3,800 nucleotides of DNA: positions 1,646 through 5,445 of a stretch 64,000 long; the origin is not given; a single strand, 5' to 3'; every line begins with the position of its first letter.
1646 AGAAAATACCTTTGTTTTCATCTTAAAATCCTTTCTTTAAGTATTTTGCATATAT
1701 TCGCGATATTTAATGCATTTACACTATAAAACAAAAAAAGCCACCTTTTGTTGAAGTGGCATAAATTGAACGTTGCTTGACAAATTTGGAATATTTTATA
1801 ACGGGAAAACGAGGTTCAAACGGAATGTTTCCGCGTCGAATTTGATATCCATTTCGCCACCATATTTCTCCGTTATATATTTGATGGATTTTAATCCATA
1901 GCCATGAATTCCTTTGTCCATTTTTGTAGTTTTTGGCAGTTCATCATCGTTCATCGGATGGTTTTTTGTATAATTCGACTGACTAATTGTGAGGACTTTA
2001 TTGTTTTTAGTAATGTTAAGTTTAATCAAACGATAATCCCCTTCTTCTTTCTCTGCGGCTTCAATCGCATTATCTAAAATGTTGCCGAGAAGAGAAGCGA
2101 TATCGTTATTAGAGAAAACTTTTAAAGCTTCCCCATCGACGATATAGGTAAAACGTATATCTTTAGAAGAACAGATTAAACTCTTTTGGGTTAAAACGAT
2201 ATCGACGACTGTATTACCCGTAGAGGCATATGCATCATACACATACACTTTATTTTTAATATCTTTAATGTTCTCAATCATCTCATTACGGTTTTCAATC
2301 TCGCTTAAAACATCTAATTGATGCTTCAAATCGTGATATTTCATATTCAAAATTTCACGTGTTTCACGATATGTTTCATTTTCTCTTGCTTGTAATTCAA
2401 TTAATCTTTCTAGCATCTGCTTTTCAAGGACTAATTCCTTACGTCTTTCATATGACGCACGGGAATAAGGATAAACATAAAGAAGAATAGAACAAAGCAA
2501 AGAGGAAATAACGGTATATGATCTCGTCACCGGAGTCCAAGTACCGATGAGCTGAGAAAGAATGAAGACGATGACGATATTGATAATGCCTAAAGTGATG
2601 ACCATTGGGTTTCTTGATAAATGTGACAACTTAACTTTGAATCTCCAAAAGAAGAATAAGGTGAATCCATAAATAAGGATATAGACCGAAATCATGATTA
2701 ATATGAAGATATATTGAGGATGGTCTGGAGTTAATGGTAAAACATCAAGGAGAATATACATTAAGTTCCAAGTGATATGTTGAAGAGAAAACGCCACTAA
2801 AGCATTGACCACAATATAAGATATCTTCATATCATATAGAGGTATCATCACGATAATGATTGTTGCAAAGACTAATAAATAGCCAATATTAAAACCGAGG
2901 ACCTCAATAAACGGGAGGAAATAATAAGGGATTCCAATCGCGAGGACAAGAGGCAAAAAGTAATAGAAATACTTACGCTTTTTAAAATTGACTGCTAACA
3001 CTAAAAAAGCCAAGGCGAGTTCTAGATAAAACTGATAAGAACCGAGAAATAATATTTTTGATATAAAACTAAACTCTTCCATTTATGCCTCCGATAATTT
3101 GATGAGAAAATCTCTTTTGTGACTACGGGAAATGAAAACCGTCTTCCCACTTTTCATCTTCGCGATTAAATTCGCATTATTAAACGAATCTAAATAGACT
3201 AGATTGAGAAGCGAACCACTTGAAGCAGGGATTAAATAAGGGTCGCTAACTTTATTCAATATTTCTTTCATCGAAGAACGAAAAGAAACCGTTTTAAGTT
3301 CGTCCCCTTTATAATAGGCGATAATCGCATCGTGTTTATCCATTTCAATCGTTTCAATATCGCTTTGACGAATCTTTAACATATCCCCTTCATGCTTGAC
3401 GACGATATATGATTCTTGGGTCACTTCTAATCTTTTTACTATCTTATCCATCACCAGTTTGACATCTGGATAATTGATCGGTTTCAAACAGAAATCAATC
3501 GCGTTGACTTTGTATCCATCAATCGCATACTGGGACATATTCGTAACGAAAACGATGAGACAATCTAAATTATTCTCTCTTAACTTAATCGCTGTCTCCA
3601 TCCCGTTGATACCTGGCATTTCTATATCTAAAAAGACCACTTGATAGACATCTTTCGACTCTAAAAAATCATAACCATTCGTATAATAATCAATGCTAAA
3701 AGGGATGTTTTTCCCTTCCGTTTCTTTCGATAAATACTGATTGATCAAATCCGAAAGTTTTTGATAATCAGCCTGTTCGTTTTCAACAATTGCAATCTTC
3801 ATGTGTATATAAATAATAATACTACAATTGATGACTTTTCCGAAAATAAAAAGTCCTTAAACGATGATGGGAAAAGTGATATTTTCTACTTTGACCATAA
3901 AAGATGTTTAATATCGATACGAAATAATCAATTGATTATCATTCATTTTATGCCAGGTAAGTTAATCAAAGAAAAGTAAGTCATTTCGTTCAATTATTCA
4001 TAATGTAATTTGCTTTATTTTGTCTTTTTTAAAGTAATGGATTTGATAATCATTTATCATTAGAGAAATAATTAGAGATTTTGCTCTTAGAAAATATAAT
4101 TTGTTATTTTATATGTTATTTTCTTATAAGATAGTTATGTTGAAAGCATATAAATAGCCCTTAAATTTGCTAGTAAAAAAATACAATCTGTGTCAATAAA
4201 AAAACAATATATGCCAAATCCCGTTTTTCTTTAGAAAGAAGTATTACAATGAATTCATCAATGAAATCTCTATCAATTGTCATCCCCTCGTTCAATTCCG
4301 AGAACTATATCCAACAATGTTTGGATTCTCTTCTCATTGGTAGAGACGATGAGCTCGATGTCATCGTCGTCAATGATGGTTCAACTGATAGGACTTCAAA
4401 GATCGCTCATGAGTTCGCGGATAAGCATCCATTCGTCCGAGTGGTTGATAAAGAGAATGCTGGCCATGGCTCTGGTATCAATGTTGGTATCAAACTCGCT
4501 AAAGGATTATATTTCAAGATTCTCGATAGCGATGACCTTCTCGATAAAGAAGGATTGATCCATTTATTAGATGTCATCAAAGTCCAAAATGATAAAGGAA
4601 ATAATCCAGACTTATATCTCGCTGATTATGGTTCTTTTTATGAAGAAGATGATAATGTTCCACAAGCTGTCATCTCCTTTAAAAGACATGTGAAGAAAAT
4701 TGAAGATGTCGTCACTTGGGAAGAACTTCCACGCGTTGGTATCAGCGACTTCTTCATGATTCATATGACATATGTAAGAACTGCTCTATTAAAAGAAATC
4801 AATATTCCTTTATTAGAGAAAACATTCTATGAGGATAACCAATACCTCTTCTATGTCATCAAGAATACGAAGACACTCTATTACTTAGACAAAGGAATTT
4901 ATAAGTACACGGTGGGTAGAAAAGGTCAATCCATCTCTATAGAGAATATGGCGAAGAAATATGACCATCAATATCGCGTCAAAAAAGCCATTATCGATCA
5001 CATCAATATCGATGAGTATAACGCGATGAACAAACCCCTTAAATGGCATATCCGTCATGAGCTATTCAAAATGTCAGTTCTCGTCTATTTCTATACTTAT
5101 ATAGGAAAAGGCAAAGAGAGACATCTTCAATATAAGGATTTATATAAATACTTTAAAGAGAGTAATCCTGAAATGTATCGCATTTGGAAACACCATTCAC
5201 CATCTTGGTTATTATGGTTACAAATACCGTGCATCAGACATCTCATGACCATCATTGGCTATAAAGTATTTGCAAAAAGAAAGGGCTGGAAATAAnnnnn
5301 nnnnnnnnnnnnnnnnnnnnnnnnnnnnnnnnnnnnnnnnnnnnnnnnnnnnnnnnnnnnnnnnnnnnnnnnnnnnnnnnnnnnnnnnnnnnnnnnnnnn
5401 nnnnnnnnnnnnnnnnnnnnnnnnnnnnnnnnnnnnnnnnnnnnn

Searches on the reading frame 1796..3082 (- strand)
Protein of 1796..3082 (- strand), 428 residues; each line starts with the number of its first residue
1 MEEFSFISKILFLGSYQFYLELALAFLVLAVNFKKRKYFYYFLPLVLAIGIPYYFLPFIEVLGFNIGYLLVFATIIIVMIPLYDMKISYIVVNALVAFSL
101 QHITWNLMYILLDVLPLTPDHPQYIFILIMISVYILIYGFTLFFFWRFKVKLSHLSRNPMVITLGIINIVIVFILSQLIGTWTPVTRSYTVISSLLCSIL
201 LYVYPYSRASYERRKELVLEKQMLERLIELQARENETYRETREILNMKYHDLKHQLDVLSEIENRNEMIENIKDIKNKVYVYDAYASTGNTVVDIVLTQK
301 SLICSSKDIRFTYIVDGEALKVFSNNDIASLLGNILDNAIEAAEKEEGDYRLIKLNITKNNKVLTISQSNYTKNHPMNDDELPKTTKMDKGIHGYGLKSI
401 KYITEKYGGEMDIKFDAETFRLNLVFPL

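Call 64: search_protein_families(library=pfam, proteins=[window:1796-3082:-], max_evalue=0.00001)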
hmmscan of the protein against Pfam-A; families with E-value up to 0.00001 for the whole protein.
window:1796-3082:- (428 aa): 1 family
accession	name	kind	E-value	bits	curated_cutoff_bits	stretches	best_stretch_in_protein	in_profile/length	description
PF14501.12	HATPase_c_5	-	1.8e-22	79.6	22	1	325-427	3-102/102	GHKL domain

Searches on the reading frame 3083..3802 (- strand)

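Call 64: search_protein_families(library=pfam, proteins=[window:3083-3802:-], max_evalue=0.00001)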
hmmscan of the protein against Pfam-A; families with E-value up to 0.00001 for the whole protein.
window:3083-3802:- (239 aa): 2 families
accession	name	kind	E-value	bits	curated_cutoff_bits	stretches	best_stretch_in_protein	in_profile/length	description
PF00072.30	Response_reg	-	1.4e-12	48.2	30.2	1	14-113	8-105/111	Response regulator receiver domain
PF04397.21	LytTR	-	4.2e-06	27.3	22.6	1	141-232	3-93/98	LytTr DNA-binding domain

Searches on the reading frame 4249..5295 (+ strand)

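Call 64: search_protein_families(library=pfam, proteins=[window:4249-5295:+], max_evalue=0.00001)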
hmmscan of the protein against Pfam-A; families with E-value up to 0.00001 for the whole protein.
window:4249-5295:+ (348 aa): 3 families
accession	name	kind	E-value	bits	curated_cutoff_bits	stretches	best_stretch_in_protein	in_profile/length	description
PF00535.33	Glycos_transf_2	-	2.8e-26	92.9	23.3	1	9-129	1-122/168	Glycosyl transferase family 2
PF13641.12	Glyco_tranf_2_3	-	4.2e-09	37.2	27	1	8-110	3-111/230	Glycosyltransferase like family 2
PF10111.15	Glyco_tranf_2_2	-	5.9e-07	29.7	27.3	1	9-116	1-112/276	Glycosyltransferase like family 2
